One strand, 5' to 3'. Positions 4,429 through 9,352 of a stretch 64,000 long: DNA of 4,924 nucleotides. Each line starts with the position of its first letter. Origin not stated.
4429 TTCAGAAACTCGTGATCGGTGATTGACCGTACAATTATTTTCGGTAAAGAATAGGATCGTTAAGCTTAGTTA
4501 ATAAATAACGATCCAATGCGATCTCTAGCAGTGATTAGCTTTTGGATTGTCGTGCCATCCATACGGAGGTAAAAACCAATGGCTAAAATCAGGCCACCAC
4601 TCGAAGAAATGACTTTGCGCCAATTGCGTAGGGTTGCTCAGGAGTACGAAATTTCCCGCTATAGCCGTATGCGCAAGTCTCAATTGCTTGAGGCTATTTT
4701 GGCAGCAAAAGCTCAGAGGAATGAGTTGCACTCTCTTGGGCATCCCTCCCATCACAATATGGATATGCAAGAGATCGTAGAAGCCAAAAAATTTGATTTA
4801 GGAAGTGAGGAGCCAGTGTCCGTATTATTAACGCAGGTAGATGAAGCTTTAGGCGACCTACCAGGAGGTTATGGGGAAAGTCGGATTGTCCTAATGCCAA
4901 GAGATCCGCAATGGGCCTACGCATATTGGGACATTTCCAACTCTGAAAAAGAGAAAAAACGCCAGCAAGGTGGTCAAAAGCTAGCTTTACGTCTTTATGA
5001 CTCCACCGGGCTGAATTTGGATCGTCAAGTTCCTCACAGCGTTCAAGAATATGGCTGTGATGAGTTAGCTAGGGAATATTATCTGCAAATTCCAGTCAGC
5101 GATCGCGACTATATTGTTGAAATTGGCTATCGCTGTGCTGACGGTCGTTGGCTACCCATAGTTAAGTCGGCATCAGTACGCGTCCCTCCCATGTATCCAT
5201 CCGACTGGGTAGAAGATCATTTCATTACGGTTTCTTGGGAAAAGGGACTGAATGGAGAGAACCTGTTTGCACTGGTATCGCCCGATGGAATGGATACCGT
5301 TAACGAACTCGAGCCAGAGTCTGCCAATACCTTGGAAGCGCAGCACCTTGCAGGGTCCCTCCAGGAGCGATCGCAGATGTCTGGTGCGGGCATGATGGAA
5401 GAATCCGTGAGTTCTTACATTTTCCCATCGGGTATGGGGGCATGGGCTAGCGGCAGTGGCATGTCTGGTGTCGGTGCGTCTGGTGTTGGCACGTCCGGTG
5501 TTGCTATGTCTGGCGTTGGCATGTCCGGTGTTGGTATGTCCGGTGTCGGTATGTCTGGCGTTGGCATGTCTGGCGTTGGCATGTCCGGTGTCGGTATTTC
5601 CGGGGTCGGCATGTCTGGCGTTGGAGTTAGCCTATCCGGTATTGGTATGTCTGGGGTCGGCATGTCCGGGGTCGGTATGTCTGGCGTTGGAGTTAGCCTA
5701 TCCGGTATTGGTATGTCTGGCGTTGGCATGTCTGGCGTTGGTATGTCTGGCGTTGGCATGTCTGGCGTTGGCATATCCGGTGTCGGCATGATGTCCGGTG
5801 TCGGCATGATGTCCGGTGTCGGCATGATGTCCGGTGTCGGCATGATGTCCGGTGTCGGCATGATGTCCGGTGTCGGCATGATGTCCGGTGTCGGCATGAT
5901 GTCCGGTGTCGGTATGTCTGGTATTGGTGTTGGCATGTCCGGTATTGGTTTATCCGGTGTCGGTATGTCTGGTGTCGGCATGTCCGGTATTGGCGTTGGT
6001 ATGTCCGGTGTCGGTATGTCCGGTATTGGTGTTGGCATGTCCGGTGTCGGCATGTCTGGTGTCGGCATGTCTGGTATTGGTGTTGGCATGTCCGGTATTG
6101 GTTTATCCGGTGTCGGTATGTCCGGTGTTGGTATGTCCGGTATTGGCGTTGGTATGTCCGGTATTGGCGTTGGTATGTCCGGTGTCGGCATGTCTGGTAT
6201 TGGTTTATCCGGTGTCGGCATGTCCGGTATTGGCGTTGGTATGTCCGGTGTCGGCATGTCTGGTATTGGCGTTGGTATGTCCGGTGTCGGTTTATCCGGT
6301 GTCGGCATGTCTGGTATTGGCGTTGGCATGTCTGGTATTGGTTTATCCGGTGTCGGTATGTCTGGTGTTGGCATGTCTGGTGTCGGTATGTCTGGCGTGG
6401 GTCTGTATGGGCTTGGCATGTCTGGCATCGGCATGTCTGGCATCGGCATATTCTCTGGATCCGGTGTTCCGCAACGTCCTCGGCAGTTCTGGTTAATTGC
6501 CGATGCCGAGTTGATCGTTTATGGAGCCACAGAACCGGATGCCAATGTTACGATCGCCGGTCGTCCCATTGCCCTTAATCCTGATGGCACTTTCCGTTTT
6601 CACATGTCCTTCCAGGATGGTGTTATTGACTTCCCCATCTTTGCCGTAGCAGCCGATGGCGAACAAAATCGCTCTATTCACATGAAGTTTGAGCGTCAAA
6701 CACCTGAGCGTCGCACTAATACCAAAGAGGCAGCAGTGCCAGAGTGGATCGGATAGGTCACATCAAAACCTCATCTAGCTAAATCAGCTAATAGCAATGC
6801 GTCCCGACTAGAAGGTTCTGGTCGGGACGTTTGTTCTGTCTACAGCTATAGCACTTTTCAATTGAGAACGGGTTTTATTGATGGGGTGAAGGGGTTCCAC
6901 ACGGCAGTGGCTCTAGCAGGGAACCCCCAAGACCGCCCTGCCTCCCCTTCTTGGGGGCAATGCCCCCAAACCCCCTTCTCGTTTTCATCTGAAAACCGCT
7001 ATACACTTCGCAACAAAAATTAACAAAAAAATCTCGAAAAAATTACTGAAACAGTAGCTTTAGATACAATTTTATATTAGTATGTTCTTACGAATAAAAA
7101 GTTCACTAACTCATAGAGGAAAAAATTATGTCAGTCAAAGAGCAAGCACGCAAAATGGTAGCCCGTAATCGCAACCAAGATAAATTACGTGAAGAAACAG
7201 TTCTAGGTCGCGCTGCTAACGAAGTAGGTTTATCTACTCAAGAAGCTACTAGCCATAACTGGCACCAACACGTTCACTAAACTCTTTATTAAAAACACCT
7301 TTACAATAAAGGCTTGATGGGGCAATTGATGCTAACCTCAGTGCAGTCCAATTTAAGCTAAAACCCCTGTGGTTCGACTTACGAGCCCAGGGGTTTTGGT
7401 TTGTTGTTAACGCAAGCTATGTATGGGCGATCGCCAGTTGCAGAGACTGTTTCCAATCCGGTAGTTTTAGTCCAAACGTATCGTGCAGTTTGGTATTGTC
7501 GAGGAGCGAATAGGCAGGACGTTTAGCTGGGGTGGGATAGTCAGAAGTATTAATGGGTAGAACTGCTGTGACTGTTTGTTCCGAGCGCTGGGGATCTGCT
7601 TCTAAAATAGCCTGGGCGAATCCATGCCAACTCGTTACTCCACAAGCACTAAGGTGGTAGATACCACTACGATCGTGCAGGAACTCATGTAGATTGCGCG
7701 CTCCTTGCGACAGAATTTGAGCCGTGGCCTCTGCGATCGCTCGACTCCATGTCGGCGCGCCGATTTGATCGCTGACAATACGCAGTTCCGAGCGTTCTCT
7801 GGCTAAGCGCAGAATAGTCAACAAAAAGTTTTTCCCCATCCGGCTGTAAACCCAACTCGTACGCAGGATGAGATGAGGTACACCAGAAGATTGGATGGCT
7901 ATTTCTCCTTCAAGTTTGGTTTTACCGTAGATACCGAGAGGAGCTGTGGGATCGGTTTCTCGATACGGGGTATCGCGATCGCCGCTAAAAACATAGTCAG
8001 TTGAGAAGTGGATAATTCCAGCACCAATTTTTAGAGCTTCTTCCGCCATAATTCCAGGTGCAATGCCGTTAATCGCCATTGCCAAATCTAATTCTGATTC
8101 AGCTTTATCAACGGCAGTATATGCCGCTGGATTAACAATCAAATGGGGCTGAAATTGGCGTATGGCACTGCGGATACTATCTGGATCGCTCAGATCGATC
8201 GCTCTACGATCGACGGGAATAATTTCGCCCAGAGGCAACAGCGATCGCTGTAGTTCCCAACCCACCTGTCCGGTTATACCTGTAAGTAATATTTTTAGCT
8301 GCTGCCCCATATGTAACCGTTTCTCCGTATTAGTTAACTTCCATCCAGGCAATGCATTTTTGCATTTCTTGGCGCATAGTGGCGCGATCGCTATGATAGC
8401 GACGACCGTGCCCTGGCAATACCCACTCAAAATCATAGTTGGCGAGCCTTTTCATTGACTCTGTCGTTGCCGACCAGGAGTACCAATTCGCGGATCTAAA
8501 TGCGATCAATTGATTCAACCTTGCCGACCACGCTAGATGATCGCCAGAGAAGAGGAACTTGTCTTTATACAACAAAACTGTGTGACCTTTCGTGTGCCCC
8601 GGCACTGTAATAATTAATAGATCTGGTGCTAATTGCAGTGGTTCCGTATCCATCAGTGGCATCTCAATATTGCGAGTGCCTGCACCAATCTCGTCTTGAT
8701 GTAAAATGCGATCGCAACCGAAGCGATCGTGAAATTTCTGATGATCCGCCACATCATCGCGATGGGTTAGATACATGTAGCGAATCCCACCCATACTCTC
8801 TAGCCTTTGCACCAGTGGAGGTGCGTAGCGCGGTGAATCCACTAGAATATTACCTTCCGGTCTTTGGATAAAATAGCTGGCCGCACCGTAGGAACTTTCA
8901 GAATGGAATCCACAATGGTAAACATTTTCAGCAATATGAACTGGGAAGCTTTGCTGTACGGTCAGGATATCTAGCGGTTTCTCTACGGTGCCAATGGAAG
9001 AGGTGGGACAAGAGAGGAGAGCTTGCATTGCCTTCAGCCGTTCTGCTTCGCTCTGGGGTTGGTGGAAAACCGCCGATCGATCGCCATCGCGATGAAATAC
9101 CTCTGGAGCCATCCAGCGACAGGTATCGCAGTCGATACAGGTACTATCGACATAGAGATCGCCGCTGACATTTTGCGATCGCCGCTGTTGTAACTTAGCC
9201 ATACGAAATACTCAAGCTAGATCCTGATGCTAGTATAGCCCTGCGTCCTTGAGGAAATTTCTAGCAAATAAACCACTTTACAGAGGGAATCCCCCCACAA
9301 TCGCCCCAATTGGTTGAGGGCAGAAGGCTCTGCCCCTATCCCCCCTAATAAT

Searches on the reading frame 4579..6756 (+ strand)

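Call 37: search_protein_families(library=pfam, proteins=[window:4579-6756:+])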
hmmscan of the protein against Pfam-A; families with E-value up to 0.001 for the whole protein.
window:4579-6756:+ (725 aa): 2 families
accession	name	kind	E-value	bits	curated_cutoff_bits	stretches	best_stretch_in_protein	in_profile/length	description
PF16258.11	DUF4912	-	3.2e-44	150.4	29.4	1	98-212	1-117/118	Domain of unknown function (DUF4912)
PF07498.18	Rho_N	-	1.5e-14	54.1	24.9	1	8-49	2-43/43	Rho termination factor, N-terminal domain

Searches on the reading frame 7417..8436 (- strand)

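Call 37: search_protein_families(library=pfam, proteins=[window:7417-8436:-])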
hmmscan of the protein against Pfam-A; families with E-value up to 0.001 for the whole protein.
window:7417-8436:- (339 aa): 3 families
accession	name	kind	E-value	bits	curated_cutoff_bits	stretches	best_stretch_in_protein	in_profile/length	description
PF04321.23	RmlD_sub_bind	-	2.6e-102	342.2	27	1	48-338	2-284/287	RmlD substrate binding domain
PF01370.27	Epimerase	-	4.5e-17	62.7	20.9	1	49-204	1-185/240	NAD dependent epimerase/dehydratase family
PF16363.11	GDP_Man_Dehyd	-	1.4e-10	41.6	27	1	80-180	59-163/332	GDP-mannose 4,6 dehydratase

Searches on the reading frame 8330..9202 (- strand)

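Call 74: search_protein_families(library=pfam, proteins=[window:8330-9202:-])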
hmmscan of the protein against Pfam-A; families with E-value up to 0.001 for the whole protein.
window:8330-9202:- (290 aa): 3 families
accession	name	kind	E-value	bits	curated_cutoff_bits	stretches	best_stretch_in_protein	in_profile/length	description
PF13370.11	Fer4_13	-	7.4e-23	81.4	24.5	1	18-72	1-58/58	4Fe-4S single cluster domain of Ferredoxin I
PF14597.12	Lactamase_B_5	-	2.4e-06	27.6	28.4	1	99-279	15-194/199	Metallo-beta-lactamase superfamily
PF00753.33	Lactamase_B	-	6.3e-05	23.4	22.7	0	170-265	97-196/196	Metallo-beta-lactamase superfamily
